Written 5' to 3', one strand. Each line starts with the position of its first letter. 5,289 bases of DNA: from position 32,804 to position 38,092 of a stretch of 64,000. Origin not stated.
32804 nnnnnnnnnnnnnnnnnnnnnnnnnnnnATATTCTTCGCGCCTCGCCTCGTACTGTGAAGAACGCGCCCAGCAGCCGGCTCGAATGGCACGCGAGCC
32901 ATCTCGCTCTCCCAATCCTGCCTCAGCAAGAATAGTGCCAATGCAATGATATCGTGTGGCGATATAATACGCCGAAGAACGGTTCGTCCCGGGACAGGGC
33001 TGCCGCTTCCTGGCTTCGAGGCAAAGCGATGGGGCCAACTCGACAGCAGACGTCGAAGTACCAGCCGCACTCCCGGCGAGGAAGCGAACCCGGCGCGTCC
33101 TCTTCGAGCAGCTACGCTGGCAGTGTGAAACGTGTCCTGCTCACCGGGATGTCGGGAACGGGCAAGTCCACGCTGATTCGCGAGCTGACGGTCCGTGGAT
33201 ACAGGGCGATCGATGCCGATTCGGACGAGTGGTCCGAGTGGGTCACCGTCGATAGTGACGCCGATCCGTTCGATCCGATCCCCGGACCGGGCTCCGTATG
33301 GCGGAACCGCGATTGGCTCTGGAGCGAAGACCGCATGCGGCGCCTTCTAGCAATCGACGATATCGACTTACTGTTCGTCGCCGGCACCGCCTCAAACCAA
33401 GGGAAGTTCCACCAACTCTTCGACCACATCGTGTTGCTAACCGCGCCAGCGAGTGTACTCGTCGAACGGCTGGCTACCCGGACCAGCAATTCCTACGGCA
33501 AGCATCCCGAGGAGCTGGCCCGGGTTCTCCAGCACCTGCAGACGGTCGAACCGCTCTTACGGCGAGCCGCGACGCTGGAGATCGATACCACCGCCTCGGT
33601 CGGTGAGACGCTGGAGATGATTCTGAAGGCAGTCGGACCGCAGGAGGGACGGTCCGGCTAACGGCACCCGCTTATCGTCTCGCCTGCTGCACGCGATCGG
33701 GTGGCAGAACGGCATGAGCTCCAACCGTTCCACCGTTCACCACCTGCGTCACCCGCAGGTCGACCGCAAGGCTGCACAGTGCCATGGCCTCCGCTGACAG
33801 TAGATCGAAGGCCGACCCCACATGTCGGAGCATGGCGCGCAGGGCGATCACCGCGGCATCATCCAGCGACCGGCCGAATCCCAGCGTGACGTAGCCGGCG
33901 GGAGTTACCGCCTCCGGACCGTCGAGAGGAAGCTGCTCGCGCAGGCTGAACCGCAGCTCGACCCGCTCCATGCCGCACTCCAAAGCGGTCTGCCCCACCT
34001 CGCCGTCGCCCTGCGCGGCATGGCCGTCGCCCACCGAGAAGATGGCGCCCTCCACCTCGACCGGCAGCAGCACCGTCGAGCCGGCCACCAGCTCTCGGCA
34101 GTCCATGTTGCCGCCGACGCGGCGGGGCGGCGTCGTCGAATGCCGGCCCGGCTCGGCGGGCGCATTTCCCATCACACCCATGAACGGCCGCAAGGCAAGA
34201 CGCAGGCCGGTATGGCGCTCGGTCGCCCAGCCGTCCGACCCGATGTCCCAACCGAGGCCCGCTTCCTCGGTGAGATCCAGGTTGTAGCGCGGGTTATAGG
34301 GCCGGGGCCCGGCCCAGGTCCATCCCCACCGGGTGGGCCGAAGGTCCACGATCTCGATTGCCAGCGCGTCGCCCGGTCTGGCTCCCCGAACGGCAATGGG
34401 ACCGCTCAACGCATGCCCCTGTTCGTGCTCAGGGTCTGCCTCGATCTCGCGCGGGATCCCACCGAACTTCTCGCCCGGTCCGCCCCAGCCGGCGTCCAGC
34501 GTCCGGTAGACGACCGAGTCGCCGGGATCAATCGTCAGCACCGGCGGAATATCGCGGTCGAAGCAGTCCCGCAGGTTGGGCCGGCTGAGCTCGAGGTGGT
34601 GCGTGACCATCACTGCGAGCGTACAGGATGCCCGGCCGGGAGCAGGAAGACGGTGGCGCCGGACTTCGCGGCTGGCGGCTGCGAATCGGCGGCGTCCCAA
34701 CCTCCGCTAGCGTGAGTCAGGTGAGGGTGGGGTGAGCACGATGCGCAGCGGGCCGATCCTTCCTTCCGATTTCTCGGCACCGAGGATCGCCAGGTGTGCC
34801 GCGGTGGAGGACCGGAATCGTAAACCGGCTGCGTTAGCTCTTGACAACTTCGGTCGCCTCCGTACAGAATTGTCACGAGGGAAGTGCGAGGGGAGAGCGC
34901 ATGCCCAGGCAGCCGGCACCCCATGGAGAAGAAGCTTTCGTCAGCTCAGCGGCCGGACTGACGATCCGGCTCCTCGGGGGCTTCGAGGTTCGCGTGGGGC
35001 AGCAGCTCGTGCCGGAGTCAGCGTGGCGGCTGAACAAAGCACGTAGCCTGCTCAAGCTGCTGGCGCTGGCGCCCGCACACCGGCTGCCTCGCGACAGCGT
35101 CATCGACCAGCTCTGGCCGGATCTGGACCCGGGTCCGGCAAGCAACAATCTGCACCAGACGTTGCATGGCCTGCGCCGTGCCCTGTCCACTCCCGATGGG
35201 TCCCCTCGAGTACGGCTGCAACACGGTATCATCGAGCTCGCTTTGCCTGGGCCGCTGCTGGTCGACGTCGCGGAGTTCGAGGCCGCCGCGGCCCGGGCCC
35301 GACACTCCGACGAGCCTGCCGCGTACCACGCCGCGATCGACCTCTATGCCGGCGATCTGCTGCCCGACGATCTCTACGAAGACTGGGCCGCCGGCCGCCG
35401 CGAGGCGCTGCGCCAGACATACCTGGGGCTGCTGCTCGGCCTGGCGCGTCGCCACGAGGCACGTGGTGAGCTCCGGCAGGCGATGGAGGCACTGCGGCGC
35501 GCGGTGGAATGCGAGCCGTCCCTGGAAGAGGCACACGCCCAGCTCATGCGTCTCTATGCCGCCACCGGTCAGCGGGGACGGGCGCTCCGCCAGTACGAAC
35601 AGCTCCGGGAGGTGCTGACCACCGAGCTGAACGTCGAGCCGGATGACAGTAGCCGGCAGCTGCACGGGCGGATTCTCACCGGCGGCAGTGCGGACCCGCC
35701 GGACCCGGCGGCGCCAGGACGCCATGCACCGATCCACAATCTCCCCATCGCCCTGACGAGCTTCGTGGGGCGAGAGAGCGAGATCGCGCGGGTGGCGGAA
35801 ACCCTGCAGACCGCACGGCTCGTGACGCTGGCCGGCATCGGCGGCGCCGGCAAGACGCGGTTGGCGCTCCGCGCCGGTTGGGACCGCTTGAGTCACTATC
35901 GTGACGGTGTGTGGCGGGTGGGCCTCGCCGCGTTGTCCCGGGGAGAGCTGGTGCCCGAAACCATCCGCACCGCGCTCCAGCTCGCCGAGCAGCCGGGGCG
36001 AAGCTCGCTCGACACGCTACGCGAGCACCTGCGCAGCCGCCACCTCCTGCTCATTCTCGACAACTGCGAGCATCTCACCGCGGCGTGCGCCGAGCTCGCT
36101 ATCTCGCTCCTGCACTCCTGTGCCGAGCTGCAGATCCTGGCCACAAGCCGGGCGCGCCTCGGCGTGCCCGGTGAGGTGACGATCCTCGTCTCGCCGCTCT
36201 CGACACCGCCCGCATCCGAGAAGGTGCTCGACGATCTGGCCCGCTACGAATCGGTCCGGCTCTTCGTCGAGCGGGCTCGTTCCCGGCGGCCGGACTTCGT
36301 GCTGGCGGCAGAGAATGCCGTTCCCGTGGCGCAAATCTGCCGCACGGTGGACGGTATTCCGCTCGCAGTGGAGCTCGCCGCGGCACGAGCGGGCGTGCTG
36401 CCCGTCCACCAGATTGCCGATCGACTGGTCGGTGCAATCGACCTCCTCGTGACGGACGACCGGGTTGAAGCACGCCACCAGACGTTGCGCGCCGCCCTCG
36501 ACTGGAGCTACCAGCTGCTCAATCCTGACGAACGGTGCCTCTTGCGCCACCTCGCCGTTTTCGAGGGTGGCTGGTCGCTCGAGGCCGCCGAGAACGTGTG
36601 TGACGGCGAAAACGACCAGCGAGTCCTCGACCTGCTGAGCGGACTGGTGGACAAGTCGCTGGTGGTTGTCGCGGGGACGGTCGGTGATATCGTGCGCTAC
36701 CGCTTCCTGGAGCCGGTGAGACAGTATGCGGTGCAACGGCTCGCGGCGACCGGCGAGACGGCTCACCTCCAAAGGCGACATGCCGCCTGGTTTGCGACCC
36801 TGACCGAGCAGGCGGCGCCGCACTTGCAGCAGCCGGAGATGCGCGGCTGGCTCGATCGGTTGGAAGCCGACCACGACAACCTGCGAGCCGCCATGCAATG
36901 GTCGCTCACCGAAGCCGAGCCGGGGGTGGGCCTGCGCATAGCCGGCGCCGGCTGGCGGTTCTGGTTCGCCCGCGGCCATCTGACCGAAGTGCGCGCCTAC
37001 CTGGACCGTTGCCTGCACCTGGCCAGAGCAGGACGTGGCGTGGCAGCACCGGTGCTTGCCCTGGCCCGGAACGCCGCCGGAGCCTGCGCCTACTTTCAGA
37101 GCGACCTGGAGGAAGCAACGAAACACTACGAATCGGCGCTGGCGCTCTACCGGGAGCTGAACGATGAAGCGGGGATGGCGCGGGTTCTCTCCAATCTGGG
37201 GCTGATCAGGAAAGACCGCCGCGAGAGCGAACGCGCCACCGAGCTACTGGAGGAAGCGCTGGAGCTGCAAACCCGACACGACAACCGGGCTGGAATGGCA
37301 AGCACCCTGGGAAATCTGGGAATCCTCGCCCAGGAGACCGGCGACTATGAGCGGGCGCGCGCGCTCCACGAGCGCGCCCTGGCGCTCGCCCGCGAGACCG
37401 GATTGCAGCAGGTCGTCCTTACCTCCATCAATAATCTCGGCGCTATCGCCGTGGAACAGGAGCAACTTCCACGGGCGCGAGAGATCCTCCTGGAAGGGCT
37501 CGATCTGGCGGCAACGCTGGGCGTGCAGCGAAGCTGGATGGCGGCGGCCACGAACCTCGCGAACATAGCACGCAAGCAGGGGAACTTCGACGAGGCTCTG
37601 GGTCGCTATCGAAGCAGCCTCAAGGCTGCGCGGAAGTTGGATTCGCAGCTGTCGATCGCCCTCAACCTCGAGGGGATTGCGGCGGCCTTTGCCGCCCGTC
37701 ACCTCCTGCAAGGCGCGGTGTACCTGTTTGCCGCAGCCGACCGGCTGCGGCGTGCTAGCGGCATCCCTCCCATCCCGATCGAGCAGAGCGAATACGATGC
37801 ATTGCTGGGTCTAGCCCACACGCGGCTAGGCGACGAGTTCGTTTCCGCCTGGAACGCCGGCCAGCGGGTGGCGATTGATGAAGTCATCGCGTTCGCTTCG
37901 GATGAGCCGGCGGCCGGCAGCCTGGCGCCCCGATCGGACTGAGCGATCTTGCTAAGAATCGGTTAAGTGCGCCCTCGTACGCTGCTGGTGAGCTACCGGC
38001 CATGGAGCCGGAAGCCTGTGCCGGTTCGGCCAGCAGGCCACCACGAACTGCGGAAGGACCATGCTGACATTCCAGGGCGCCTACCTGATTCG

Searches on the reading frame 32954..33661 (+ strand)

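Call 19: search_protein_families(library=pfam, proteins=[window:32954-33661:+], max_evalue=0.001)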
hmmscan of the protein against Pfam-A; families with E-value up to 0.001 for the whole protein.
window:32954-33661:+ (235 aa): 4 families
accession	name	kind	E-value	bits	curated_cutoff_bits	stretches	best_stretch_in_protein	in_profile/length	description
PF13238.12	AAA_18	-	1.8e-10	41.8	29.4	1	61-190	1-125/128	AAA domain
PF13191.12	AAA_16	-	1.8e-05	25.7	32.6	1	56-79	22-45/167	AAA ATPase domain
PF13671.12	AAA_33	-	3.9e-05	24.4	27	0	61-189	2-131/143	AAA domain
PF03668.21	RapZ-like_N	-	0.00035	20.8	25.4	0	61-87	4-30/158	RapZ-like N-terminal domain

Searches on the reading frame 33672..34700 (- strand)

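Call 19: search_protein_families(library=pfam, proteins=[window:33672-34700:-], max_evalue=0.001)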
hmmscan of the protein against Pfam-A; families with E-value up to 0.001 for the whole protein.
window:33672-34700:- (342 aa): 1 family
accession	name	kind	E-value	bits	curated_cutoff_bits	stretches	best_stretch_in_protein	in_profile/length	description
PF03069.20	FmdA_AmdA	-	3.1e-35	122.2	27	2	188-333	202-367/373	Acetamidase/Formamidase family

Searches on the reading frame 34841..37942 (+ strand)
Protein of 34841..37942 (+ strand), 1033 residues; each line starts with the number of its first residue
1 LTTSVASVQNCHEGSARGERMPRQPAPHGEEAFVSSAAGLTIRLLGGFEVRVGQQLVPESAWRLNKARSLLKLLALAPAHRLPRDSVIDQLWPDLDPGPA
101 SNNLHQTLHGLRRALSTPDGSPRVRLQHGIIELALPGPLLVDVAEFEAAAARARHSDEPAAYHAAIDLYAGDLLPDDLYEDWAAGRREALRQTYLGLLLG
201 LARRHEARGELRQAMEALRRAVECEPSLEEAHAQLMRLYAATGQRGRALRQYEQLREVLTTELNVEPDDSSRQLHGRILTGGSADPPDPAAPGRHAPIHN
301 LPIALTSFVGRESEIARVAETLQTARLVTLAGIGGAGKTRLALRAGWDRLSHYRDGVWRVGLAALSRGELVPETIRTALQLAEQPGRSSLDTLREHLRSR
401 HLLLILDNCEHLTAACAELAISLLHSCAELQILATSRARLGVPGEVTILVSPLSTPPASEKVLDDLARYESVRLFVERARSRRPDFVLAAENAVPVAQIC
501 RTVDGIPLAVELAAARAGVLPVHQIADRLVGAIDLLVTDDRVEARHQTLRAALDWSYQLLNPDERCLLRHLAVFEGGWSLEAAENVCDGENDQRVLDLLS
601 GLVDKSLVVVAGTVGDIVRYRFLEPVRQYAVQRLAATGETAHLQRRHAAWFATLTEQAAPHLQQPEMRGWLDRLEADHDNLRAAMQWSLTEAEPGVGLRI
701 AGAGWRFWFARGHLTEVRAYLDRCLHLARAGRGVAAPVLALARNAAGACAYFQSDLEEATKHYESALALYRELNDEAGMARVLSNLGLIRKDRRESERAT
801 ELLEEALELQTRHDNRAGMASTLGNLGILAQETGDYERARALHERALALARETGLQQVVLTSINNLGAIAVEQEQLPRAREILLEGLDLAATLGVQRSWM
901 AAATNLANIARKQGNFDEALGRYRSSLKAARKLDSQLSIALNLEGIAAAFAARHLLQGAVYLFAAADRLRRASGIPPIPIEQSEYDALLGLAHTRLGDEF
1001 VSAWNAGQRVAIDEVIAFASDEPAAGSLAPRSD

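Call 19: search_protein_families(library=pfam, proteins=[window:34841-37942:+], max_evalue=0.001)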
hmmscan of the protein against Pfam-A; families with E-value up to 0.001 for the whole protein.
window:34841-37942:+ (1033 aa): 18 families
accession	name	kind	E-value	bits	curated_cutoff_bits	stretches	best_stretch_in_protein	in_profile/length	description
PF13424.12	TPR_12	-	7.6e-30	103.4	30.1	5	779-852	2-77/77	Tetratricopeptide repeat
PF03704.23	BTAD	-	4.5e-20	72.9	22.1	1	141-279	1-146/146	Bacterial transcriptional activator domain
PF13374.12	TPR_10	-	7.6e-17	61.2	27.5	1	820-853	2-35/42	Tetratricopeptide repeat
PF00515.34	TPR_1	-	7.6e-15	54.5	27.8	0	820-850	1-31/34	Tetratricopeptide repeat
PF07719.23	TPR_2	-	1.2e-12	47.3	27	0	904-930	5-31/34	Tetratricopeptide repeat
PF17874.7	TPR_MalT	-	1.2e-11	45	45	1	782-947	42-208/336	MalT-like TPR region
PF13176.12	TPR_7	-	3.2e-09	36.6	27.9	1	822-854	1-33/36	Tetratricopeptide repeat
PF13181.12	TPR_8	-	2.6e-06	27.6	25.7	0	821-852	2-33/34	Tetratricopeptide repeat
PF20703.3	nSTAND1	-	6.2e-06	26.5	27.1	1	307-437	15-160/379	Novel STAND NTPase 1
PF13401.12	AAA_22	-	3.2e-05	24.7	27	1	323-431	3-117/130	AAA domain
PF00931.28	NB-ARC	-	5.4e-05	23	23.5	1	312-536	2-221/248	NB-ARC domain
PF13414.12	TPR_11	-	0.00011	22.2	26.8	0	207-236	6-35/42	TPR repeat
PF13431.12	TPR_17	-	0.00039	20.9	24.4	0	822-841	15-34/34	Tetratricopeptide repeat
PF00486.34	Trans_reg_C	-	0.00042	20.8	26.2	0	66-122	9-64/77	Transcriptional regulatory protein, C terminal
PF10345.15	Cohesin_load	-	0.00043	19.2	25.8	1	709-916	366-584/585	Cohesin loading factor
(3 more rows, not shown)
